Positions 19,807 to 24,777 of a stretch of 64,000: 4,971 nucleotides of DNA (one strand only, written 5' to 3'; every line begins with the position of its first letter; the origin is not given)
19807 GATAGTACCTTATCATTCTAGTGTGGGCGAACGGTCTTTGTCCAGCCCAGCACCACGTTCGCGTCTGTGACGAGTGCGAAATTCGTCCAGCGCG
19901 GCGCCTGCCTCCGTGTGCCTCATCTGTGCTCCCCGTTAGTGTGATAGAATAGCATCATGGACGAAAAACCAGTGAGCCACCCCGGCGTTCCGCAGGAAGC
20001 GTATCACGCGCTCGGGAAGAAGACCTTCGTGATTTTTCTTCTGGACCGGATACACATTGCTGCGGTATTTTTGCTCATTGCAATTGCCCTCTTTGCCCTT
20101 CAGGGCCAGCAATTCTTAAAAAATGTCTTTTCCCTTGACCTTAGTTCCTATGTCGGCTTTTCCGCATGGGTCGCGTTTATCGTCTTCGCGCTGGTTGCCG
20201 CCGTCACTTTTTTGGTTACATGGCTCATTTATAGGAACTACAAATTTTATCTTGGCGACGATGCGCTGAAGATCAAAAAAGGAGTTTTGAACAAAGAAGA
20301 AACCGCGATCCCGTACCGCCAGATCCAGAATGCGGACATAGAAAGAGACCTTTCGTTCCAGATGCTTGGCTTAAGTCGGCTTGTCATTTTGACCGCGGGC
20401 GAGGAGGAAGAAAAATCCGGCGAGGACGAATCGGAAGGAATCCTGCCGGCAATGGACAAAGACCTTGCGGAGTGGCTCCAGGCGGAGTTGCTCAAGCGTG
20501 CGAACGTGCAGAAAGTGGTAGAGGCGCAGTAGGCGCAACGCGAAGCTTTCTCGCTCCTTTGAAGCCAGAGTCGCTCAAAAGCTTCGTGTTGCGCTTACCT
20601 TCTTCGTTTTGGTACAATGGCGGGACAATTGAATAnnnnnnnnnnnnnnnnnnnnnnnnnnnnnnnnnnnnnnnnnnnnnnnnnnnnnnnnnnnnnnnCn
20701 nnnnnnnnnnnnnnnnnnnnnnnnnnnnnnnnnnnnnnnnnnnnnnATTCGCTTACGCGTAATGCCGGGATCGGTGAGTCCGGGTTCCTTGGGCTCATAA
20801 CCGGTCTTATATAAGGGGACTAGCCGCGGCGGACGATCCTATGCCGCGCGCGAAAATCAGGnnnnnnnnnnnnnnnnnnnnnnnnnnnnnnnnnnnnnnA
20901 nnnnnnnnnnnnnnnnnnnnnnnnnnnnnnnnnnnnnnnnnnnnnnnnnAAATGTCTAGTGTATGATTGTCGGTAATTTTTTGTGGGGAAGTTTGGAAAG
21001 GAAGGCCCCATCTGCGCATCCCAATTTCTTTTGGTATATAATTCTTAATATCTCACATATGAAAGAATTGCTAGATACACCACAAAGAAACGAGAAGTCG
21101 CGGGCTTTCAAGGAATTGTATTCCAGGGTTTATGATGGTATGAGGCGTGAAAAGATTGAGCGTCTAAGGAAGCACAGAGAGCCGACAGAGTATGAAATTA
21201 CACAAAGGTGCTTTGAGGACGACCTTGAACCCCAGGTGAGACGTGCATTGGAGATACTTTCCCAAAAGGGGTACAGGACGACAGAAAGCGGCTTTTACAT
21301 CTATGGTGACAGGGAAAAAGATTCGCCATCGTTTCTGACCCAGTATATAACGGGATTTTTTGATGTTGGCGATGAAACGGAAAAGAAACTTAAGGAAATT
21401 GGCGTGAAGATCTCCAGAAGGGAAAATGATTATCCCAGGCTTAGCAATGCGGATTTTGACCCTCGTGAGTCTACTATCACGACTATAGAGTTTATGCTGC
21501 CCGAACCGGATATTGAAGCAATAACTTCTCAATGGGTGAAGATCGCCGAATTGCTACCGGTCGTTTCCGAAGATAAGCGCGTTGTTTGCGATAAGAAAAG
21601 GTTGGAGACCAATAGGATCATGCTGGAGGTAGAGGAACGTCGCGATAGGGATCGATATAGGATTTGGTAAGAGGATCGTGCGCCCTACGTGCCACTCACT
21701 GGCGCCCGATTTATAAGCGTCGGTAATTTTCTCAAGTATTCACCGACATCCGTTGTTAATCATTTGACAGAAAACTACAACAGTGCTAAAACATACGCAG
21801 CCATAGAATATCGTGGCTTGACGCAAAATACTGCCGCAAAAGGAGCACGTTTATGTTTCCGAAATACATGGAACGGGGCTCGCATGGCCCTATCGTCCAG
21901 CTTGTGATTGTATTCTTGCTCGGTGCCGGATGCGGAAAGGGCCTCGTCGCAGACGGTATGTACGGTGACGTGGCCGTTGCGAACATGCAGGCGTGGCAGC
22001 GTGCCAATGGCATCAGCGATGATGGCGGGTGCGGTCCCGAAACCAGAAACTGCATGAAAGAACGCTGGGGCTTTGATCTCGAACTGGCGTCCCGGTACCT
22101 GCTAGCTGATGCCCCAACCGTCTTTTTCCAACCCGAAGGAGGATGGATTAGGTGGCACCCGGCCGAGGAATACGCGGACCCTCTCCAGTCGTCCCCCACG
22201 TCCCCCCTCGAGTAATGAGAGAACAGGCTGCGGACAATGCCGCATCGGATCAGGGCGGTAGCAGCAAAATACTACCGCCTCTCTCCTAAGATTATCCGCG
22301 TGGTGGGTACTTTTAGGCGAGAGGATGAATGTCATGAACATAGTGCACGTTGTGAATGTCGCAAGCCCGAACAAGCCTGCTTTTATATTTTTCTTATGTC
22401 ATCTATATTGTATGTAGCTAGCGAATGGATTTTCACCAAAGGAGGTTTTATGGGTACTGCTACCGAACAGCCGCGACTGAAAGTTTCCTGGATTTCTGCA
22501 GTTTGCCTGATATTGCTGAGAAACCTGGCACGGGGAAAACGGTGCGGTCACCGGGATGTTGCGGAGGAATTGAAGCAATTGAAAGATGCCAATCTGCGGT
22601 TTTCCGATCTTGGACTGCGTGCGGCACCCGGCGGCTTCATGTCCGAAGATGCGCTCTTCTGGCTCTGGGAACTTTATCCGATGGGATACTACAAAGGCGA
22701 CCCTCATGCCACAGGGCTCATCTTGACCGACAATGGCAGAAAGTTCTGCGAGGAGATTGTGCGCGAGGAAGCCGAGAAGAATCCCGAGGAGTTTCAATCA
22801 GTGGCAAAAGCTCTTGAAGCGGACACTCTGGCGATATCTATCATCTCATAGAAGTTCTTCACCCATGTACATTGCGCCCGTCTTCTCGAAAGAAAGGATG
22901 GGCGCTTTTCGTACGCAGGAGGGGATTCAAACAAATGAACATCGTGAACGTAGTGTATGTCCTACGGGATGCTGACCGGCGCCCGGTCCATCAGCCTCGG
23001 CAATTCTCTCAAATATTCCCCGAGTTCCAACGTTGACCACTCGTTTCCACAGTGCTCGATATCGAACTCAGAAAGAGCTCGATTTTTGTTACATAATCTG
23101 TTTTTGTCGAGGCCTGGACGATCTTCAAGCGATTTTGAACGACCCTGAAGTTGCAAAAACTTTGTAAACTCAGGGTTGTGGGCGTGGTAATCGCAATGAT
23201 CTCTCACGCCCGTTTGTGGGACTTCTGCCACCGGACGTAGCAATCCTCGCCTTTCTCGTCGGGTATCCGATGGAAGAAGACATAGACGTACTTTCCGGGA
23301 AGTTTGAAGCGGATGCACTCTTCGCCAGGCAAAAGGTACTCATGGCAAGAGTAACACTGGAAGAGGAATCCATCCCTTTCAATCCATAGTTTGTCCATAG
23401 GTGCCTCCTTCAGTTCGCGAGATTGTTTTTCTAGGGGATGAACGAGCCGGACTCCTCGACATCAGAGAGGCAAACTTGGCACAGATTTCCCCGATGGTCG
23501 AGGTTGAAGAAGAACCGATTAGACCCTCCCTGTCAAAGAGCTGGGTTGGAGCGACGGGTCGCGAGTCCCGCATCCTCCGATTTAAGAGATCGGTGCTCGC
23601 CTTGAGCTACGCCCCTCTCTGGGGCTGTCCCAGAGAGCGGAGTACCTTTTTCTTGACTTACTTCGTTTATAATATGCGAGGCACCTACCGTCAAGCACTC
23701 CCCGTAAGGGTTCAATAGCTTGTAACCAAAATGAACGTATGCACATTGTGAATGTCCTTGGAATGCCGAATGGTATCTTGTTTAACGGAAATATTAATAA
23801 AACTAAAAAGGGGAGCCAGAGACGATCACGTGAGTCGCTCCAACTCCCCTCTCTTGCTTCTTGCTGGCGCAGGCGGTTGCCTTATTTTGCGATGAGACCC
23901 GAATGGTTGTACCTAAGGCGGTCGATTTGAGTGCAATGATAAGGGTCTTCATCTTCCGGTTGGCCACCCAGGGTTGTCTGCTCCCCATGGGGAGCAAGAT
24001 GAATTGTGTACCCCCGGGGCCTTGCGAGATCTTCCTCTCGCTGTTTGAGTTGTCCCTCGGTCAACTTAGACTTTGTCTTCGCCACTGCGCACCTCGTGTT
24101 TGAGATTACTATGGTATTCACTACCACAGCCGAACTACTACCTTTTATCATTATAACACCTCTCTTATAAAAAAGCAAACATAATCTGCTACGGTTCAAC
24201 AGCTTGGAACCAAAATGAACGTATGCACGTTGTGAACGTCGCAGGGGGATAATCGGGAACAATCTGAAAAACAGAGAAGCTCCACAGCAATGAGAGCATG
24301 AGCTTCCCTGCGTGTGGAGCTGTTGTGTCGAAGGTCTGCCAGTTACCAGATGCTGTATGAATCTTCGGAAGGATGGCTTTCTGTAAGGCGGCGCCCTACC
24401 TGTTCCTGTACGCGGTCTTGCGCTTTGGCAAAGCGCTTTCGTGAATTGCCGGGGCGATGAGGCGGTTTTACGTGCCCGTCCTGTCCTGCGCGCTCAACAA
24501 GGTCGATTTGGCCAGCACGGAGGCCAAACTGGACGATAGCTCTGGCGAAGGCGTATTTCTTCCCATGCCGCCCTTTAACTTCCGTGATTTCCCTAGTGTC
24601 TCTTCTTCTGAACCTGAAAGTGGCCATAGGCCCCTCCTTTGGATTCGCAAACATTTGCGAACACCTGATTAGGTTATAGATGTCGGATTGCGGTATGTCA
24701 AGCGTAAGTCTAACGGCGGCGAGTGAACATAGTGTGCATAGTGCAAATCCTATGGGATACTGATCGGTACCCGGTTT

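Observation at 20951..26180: tmRNA-adjacent repeat-rich island: decayed tmRNA-3'-end-like repeats and six copies of a tandem 8-9 bp motif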

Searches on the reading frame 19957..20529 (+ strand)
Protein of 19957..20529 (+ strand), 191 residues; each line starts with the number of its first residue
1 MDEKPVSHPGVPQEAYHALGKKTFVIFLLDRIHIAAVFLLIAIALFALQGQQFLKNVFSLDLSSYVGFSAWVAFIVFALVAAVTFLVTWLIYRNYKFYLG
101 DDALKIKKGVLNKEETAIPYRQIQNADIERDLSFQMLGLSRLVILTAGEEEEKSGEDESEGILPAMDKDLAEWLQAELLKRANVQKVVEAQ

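Call 13: search_protein_families(library=pfam, max_evalue=0.1, proteins=[window:19957-20529:+])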
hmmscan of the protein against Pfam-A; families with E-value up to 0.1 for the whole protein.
seq(191 aa): 2 families
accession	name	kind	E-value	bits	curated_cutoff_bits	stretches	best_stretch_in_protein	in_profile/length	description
PF03703.20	bPH_2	-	2.2e-13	50.7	22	1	92-176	1-76/78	Bacterial PH domain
PF06653.16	Claudin_3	-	0.0059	17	28.7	1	32-86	101-152/163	Tight junction protein, Claudin-like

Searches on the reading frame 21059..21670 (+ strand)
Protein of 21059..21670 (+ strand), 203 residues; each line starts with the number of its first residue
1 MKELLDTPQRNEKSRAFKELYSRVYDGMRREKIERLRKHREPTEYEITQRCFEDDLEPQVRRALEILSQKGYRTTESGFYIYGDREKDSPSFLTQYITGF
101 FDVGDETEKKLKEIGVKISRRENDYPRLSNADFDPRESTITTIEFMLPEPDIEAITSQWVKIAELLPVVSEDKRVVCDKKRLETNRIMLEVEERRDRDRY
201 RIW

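Call 13: search_protein_families(library=pfam, max_evalue=0.1, proteins=[window:21059-21667:+])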
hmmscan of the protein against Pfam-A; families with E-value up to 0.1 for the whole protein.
seq(203 aa): 2 families
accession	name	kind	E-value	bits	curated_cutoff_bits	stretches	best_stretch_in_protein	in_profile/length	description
PF22798.2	DUF5817_CT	-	0.075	13.3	29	1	36-80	7-52/54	DUF5817, C-terminal domain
PF21178.2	Itf52_C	-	0.095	12.9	27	0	47-67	11-31/51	Intraflagellar transport protein 52, C-terminal domain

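Call 59: search_protein_families(library=ncbifam, max_evalue=0.1, proteins=[window:21059-21670:+])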
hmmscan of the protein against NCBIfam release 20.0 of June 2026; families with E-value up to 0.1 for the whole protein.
window:21059-21670:+ (203 aa): 0 families

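Call 72: search_protein_families(library=phrogs, max_evalue=0.01, proteins=[window:21059-21670:+])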
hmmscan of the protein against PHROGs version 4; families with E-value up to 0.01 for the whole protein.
window:21059-21670:+ (203 aa): 0 families

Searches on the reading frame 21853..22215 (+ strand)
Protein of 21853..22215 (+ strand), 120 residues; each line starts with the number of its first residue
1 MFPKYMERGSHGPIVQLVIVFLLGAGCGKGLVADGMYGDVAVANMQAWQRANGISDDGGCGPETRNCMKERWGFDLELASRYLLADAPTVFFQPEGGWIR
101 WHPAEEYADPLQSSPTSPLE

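Call 13: search_protein_families(library=pfam, max_evalue=0.1, proteins=[window:21853-22212:+])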
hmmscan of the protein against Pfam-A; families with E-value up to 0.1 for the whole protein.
seq(120 aa): 1 family
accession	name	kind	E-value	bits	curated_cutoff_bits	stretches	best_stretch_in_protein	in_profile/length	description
PF01471.23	PG_binding_1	-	4.5e-05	24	23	1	30-68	20-57/57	Putative peptidoglycan binding domain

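Call 72: search_protein_families(library=phrogs, max_evalue=0.01, proteins=[window:21853-22215:+])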
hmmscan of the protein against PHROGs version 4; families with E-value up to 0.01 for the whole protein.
window:21853-22215:+ (120 aa): 3 families
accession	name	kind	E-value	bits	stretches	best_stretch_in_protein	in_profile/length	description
phrog_2649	-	lysis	1.1e-07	32.9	1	3-70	172-237/261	endolysin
phrog_1493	-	lysis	2.5e-05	24.6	1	7-66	242-303/394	endolysin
phrog_1224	-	head and packaging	0.0012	19.2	1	27-70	23-66/438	endolysin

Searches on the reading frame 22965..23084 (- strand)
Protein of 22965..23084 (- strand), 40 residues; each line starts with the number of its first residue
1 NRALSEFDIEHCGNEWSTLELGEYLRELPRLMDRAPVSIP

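Call 33: find_homologous_proteins(query=A5, max_evalue=10)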
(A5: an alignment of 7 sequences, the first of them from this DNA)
Query A5 (7 sequences): 267 candidates shared short words with the query, none scored E <= 10.

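Call 80: search_protein_representatives(alignment_id=A6)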
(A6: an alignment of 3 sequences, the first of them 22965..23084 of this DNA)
Query: 3 sequences, 36 profile positions. Proteins with E-value up to 0.001 (for the whole library): 3; up to 1e-10: 0; up to 1e-30: 0. The best 3 are listed.
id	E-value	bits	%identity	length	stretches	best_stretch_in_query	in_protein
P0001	2.3e-06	43.3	-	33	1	9-30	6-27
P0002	1.1e-05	41.1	-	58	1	4-31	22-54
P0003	7.5e-04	35.3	-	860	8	4-28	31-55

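Call 82: find_encoding_contigs(protein=P0002, flank=8000, max_places=6)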
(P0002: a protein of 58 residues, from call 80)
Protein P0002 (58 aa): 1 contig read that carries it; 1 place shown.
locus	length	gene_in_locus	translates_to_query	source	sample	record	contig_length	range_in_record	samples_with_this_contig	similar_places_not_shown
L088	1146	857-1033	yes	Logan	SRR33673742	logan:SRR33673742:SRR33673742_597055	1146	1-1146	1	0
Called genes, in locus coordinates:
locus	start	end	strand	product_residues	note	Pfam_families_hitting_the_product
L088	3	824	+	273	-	?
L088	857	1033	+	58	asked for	-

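Call 83: find_encoding_contigs(protein=P0001, flank=8000, max_places=6)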
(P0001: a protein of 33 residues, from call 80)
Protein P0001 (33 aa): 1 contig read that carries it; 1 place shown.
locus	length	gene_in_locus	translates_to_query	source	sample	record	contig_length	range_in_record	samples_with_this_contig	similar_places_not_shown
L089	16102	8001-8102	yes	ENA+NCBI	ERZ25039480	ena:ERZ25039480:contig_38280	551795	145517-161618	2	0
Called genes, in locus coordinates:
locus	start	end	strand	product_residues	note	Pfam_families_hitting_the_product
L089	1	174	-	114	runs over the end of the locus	PF00453:Ribosomal_L20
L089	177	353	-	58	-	-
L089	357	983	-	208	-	PF05198:IF3_N, PF00707:IF3_C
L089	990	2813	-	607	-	-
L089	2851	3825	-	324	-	-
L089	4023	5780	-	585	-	PF00664:ABC_membrane, PF00005:ABC_tran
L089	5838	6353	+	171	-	PF05163:DinB (weak)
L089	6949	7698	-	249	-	PF17278:DUF5343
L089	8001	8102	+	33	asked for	-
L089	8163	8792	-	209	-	-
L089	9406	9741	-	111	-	PF01668:SmpB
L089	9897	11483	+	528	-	PF03485:Arg_tRNA_synt_N, PF00750:tRNA-synt_1d, PF05746:DALR_1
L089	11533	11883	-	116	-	-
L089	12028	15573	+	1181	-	PF00133:tRNA-synt_1, PF00300:His_Phos_1, PF00133:tRNA-synt_1, PF09334:tRNA-synt_1g (weak), PF08264:Anticodon_1, PF19302:DUF5915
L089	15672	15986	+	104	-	-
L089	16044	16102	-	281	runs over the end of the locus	-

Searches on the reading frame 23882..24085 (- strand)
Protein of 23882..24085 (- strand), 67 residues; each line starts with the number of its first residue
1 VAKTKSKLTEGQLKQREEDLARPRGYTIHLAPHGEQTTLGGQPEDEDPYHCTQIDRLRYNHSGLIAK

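Call 13: search_protein_families(library=pfam, max_evalue=0.1, proteins=[window:23885-24085:-])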
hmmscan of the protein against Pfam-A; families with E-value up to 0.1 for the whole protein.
seq(67 aa): 0 families

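Call 59: search_protein_families(library=ncbifam, max_evalue=0.1, proteins=[window:23882-24085:-])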
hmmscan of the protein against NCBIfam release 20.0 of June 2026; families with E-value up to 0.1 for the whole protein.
window:23882-24085:- (67 aa): 0 families

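Call 72: search_protein_families(library=phrogs, max_evalue=0.01, proteins=[window:23882-24085:-])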
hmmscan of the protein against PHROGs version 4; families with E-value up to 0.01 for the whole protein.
window:23882-24085:- (67 aa): 0 families

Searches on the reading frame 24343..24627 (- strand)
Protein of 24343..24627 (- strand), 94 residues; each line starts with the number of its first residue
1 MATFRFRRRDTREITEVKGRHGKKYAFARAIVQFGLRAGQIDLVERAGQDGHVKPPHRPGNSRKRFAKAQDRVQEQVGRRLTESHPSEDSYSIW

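Call 13: search_protein_families(library=pfam, max_evalue=0.1, proteins=[window:24346-24627:-])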
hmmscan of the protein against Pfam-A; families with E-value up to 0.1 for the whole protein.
seq(94 aa): 0 families

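Call 59: search_protein_families(library=ncbifam, max_evalue=0.1, proteins=[window:24343-24627:-])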
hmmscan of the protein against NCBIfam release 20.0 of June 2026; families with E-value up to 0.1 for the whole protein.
window:24343-24627:- (94 aa): 0 families

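Call 66: predict_structure(protein=window:24343-24627:-)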
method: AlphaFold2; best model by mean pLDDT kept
length: 94 residues; sequences in the alignment: 1
mean_pLDDT: 51.0   pTM: 0.22
mean pLDDT of the five models: 51.0, 46.8, 43.9, 40.9, 39.0
residues with pLDDT >= 90: 0; 70-90: 3; 50-70: 42; < 50: 49
segments of 3 or more residues with pLDDT < 50: 1-5, 11-16, 28-54, 85-87
pLDDT, mean of each block of 10 residues (from residue 1): 47 47 48 41 44 49 65 64 51 55
secondary structure, 60 per line:
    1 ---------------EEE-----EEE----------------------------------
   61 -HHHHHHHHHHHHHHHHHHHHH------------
elements in order: E16-18 E24-26 H62-82

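Call 72: search_protein_families(library=phrogs, max_evalue=0.01, proteins=[window:24343-24627:-])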
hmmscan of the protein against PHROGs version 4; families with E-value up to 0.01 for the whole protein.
window:24343-24627:- (94 aa): 0 families
